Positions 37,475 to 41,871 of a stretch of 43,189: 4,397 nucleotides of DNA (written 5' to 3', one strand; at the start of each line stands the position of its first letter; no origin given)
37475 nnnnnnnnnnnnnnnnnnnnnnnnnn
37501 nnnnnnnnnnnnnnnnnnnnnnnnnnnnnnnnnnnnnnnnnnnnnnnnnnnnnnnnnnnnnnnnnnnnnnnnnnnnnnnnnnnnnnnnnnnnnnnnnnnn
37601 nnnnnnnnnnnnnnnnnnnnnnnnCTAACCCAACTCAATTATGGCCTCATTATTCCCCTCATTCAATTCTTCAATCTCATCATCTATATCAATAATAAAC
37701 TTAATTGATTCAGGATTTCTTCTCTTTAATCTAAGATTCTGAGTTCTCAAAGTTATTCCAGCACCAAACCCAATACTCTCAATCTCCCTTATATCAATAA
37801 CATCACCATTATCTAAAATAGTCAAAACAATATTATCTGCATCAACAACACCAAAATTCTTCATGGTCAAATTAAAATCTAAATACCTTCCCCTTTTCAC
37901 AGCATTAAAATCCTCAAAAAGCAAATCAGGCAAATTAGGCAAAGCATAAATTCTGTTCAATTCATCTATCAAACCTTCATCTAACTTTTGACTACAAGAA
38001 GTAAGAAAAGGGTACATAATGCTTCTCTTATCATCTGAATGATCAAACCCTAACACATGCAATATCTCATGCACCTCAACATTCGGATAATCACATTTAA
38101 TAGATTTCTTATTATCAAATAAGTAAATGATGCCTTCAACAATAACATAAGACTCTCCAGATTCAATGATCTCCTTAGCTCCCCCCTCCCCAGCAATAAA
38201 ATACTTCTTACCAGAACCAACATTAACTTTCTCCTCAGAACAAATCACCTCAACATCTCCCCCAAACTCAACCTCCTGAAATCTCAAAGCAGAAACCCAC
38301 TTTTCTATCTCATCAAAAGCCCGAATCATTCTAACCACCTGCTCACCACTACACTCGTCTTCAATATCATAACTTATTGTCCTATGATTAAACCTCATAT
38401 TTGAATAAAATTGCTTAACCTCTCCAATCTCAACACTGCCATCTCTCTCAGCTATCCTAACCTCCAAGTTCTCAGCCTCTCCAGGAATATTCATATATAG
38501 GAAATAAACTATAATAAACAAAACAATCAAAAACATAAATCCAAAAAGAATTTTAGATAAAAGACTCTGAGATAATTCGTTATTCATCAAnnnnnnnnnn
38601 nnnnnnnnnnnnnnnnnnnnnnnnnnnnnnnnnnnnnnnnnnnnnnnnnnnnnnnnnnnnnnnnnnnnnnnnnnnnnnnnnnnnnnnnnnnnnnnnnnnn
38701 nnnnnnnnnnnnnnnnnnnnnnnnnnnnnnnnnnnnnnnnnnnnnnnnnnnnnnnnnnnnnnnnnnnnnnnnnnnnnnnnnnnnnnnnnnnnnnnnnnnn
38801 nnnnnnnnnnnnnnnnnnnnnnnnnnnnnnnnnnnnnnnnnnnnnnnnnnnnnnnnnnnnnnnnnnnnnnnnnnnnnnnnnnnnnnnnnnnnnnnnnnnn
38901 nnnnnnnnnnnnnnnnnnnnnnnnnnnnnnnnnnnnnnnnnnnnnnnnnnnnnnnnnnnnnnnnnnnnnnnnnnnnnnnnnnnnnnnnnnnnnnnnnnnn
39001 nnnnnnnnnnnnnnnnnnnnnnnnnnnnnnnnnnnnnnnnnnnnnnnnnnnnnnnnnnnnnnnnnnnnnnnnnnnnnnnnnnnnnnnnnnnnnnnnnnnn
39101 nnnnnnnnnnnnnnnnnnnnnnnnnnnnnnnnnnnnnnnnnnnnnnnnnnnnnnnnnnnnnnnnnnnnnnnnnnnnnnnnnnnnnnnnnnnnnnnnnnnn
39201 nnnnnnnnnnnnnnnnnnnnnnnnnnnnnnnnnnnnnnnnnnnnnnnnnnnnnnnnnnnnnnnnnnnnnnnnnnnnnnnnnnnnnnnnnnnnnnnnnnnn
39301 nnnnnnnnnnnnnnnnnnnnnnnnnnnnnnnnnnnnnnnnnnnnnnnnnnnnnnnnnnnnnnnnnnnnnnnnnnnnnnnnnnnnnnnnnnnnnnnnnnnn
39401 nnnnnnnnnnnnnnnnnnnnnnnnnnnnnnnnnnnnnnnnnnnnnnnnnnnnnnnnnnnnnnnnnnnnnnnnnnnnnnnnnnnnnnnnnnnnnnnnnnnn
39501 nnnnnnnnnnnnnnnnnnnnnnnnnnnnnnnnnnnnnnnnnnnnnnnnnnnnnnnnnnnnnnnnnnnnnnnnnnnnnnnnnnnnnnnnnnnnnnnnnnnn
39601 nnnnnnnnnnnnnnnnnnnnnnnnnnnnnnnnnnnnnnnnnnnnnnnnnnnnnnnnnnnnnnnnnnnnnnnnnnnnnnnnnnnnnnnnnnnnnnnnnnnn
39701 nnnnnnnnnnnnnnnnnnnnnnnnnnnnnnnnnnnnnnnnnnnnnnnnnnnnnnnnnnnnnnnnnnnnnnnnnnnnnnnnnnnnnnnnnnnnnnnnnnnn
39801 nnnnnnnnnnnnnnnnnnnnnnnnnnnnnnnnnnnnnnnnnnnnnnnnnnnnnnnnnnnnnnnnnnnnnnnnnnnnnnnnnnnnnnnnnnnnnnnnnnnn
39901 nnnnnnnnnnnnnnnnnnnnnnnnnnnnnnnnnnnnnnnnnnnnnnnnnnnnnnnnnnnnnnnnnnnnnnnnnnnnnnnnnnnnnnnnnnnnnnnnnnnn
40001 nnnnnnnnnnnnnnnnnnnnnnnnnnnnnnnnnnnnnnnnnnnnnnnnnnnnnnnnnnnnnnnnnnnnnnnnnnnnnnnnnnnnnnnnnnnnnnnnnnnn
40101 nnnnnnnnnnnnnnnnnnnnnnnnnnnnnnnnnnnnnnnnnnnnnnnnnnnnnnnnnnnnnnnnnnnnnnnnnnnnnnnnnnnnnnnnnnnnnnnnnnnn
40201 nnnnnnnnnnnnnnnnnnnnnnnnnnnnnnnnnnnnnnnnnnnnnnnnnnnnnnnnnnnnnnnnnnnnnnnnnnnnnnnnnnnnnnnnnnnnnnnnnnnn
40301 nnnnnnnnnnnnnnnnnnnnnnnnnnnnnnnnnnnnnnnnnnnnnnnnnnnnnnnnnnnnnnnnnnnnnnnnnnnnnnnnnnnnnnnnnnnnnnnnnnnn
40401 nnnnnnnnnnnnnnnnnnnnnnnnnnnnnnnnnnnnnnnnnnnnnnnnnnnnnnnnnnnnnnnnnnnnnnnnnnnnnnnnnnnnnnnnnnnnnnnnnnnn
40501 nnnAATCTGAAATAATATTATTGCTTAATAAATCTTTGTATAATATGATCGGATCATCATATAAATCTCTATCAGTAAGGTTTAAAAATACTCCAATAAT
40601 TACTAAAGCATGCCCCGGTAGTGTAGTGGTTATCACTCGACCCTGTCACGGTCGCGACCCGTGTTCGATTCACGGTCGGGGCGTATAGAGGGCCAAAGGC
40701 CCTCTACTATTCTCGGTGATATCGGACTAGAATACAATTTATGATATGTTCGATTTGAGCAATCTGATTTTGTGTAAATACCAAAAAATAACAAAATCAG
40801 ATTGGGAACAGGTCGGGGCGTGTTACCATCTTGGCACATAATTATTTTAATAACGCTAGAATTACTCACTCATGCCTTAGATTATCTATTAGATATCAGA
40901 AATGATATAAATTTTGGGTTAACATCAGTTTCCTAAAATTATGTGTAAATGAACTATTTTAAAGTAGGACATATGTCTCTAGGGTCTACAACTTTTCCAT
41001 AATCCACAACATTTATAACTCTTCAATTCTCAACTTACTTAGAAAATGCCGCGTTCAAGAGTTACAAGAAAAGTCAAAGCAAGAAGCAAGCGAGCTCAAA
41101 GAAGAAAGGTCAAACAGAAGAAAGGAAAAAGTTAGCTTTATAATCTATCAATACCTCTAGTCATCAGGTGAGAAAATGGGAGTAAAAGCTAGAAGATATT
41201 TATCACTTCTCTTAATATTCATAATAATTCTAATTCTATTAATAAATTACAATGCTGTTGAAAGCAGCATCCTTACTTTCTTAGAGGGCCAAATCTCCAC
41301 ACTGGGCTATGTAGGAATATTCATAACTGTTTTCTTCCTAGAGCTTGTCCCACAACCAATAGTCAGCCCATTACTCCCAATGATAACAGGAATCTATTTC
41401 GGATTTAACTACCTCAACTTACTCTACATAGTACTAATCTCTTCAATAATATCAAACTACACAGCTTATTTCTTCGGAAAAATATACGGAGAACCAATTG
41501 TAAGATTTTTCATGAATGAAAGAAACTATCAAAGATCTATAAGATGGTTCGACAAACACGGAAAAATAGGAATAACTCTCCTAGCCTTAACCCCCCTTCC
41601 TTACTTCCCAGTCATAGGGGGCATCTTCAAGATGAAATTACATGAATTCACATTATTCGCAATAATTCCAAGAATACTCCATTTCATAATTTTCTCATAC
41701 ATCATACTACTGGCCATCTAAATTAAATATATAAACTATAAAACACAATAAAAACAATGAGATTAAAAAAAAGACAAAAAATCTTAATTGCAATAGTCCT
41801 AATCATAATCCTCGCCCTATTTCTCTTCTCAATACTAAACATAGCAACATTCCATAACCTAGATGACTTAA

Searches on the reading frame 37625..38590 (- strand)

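Call 11: search_protein_families(library=pfam, max_evalue=0.001, proteins=[window:37625-38590:-])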
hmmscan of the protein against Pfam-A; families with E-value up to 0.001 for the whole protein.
window:37625-38590:- (321 aa): 3 families
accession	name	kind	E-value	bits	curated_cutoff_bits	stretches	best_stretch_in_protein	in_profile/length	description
PF00413.30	Peptidase_M10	-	3.1e-10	40.6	24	1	91-204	30-147/159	Matrixin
PF07705.17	CARDB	-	9.9e-08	32.6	22.7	1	226-316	10-99/101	CARDB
PF01400.30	Astacin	-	0.00066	19.8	22.5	0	165-187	75-97/189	Astacin (Peptidase family M12A)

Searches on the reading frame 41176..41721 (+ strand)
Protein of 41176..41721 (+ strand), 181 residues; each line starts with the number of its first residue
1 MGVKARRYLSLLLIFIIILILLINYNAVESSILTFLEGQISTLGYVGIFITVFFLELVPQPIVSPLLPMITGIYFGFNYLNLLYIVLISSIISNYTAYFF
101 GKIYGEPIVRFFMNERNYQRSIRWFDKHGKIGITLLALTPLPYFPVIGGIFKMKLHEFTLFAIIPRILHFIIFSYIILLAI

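Call 57: search_protein_families(library=pfam, max_evalue=0.01, proteins=[window:41176-41721:+])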
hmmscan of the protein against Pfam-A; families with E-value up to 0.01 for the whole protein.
window:41176-41721:+ (181 aa): 1 family
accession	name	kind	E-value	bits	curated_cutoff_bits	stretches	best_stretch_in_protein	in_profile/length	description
PF09335.16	VTT_dom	-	5.4e-13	49.9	33.9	1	66-177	6-121/123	VTT domain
